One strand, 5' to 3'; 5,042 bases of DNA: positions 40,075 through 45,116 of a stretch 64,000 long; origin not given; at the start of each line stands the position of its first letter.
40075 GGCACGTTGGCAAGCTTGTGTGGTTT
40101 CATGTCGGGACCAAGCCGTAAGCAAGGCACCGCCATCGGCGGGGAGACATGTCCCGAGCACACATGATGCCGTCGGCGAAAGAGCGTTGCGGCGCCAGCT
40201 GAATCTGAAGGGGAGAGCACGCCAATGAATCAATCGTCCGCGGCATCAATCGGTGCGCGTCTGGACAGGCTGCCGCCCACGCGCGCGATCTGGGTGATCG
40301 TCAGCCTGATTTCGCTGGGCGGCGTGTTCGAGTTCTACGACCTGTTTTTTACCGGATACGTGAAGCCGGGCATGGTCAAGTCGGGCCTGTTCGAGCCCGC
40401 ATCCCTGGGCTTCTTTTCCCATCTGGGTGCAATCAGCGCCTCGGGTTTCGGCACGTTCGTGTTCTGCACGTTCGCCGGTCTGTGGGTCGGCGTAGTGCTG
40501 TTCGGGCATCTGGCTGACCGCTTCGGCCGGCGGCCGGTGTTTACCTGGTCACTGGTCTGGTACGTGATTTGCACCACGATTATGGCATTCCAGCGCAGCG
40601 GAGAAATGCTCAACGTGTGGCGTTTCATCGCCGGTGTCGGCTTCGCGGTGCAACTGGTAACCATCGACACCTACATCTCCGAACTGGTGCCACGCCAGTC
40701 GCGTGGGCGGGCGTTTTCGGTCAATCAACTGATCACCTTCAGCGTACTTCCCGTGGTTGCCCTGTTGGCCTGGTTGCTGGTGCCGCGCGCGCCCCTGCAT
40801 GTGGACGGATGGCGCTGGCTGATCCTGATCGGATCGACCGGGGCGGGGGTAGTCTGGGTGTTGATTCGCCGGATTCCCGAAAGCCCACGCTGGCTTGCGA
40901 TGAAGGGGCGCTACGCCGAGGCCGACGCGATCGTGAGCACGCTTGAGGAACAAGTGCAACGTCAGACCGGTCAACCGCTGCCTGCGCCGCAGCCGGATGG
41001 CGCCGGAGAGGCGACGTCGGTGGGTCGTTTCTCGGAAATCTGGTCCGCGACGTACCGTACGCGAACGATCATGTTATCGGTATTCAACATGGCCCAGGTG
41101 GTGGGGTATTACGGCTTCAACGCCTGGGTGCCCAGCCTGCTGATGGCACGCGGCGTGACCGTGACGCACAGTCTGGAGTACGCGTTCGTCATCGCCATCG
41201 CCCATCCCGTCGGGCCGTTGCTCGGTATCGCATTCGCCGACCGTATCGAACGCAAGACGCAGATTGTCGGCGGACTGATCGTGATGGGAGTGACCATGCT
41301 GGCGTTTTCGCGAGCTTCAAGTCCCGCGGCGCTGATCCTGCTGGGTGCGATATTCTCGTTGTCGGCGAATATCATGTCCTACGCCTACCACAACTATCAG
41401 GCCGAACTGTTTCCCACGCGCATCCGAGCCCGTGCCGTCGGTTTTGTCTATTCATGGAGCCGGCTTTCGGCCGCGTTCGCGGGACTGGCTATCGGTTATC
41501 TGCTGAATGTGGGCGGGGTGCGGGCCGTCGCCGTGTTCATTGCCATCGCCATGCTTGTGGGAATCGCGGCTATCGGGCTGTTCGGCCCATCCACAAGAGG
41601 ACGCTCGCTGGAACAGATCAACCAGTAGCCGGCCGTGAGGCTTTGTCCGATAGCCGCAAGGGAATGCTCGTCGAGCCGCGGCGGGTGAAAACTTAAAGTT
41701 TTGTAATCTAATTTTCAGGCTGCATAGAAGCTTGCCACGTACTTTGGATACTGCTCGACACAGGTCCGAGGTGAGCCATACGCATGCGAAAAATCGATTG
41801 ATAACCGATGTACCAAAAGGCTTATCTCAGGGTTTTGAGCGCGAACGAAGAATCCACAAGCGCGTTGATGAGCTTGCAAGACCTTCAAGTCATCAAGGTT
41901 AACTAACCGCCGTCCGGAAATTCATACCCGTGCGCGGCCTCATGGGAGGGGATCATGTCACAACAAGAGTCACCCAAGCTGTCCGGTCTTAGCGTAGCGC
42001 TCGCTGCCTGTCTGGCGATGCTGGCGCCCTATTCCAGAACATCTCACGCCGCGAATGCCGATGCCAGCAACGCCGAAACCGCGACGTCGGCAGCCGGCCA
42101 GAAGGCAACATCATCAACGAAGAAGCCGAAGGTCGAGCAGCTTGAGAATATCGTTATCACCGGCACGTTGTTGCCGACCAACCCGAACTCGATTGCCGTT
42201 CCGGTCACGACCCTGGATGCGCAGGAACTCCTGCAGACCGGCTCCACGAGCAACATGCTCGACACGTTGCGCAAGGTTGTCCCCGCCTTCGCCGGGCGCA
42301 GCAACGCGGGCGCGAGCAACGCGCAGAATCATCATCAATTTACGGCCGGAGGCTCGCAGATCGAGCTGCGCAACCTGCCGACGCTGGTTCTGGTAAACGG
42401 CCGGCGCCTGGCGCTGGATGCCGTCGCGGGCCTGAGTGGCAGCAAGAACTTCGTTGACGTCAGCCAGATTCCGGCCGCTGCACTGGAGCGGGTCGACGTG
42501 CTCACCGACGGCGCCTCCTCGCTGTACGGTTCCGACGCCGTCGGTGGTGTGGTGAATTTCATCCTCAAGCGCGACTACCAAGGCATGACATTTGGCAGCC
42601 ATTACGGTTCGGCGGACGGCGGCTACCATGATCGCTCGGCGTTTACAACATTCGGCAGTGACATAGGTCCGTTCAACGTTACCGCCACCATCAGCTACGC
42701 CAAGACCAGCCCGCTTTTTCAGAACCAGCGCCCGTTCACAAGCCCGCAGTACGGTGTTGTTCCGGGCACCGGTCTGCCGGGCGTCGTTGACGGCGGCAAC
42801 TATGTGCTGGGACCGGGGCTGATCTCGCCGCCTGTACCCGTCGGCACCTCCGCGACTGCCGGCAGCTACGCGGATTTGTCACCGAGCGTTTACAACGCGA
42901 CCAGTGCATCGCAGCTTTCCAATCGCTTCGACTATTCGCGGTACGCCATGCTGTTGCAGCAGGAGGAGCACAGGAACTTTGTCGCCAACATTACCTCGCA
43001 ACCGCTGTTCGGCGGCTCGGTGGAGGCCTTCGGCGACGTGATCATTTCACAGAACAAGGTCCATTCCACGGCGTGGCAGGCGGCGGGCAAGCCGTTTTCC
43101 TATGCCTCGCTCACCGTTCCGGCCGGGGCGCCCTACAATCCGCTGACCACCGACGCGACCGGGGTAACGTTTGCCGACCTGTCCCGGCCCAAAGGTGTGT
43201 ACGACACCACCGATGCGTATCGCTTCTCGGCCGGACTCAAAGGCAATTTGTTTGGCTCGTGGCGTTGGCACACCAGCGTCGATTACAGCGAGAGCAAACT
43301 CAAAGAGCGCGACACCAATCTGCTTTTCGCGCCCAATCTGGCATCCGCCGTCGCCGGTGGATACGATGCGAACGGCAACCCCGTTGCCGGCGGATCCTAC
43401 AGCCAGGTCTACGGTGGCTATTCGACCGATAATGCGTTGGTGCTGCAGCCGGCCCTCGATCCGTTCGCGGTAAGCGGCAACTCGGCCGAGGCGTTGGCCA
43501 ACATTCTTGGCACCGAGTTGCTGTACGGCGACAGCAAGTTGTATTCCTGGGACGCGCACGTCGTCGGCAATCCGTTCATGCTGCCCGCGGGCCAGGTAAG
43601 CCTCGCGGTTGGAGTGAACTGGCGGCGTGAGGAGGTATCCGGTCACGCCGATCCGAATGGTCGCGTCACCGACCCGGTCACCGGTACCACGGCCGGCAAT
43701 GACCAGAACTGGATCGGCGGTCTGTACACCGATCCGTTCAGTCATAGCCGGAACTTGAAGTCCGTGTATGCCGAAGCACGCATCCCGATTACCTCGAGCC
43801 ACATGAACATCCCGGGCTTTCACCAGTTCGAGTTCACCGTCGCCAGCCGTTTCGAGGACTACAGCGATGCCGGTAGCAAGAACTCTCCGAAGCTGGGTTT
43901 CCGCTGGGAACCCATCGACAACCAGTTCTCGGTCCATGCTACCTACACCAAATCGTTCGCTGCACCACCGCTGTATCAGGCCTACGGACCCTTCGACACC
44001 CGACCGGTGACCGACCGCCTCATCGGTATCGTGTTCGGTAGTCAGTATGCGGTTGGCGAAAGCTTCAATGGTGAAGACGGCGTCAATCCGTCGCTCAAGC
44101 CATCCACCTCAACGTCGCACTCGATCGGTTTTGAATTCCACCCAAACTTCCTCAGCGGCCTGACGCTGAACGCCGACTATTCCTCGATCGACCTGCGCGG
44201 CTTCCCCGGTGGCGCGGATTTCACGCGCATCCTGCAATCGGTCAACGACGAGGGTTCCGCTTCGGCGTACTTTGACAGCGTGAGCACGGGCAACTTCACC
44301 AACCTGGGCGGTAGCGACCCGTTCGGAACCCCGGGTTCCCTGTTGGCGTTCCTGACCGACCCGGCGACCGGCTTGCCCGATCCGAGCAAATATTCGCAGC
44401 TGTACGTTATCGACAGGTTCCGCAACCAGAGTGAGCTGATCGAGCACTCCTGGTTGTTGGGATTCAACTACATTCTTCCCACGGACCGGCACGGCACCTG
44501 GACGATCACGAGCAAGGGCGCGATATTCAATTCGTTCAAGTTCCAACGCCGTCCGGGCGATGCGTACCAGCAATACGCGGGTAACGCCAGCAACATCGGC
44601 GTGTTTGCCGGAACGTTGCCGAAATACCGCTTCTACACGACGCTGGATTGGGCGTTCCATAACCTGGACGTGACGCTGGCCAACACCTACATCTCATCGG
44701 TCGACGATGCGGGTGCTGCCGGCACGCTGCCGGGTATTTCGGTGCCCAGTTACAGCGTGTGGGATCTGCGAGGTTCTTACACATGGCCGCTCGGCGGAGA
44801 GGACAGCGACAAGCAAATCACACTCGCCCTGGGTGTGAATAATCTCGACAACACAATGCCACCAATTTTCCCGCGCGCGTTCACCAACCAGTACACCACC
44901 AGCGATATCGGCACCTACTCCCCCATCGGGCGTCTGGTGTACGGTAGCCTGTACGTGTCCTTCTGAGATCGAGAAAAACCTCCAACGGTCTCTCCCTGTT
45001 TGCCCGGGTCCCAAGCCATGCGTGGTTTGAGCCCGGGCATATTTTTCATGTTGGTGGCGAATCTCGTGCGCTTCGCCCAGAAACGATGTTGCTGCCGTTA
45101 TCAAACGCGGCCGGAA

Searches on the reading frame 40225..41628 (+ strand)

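Call 18: search_protein_families(library=pfam, proteins=[window:40225-41628:+], max_evalue=0.0001)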
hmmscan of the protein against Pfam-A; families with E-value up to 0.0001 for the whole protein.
window:40225-41628:+ (467 aa): 2 families
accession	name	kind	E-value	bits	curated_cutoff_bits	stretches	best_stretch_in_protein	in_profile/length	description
PF00083.30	Sugar_tr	-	7.1e-40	137.7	22.3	1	28-467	4-450/452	Sugar (and other) transporter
PF07690.21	MFS_1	-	1.8e-33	116.3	33.4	2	31-331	3-256/347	Major Facilitator Superfamily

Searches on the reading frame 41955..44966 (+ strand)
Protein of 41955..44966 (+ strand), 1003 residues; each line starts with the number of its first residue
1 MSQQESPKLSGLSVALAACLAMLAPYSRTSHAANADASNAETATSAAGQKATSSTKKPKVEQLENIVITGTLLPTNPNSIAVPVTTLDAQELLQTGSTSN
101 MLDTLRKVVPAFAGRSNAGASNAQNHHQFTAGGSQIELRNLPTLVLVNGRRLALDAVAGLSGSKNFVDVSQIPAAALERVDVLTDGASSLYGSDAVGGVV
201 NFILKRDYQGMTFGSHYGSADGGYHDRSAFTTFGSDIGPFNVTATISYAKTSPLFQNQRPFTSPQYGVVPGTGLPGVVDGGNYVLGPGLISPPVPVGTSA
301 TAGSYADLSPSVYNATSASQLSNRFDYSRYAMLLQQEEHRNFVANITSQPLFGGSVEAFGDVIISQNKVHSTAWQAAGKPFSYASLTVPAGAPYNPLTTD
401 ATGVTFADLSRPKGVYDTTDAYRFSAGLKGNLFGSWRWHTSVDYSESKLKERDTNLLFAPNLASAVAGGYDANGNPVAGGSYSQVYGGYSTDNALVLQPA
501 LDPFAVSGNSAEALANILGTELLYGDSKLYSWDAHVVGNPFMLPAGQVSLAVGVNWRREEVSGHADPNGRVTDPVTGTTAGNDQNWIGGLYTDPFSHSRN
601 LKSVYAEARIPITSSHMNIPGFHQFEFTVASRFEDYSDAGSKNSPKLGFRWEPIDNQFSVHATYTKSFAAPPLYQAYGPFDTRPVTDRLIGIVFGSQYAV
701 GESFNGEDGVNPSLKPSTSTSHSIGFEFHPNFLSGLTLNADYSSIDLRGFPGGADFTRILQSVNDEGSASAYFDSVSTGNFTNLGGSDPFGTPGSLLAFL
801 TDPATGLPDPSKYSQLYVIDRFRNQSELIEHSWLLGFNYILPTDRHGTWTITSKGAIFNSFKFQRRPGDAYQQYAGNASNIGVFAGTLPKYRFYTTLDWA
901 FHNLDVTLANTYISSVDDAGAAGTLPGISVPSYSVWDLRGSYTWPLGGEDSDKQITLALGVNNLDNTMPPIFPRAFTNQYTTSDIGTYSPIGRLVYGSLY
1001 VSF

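Call 18: search_protein_families(library=pfam, proteins=[window:41955-44966:+], max_evalue=0.0001)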
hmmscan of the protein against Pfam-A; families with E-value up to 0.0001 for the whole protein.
window:41955-44966:+ (1003 aa): 2 families
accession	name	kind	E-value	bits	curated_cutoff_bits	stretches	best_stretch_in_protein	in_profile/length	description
PF00593.30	TonB_dep_Rec_b-barrel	-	1.9e-21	77.9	27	1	400-964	40-436/436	TonB dependent receptor-like, beta-barrel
PF07715.20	Plug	-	3.5e-14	53.6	23.9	1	79-199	4-107/107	TonB-dependent Receptor Plug Domain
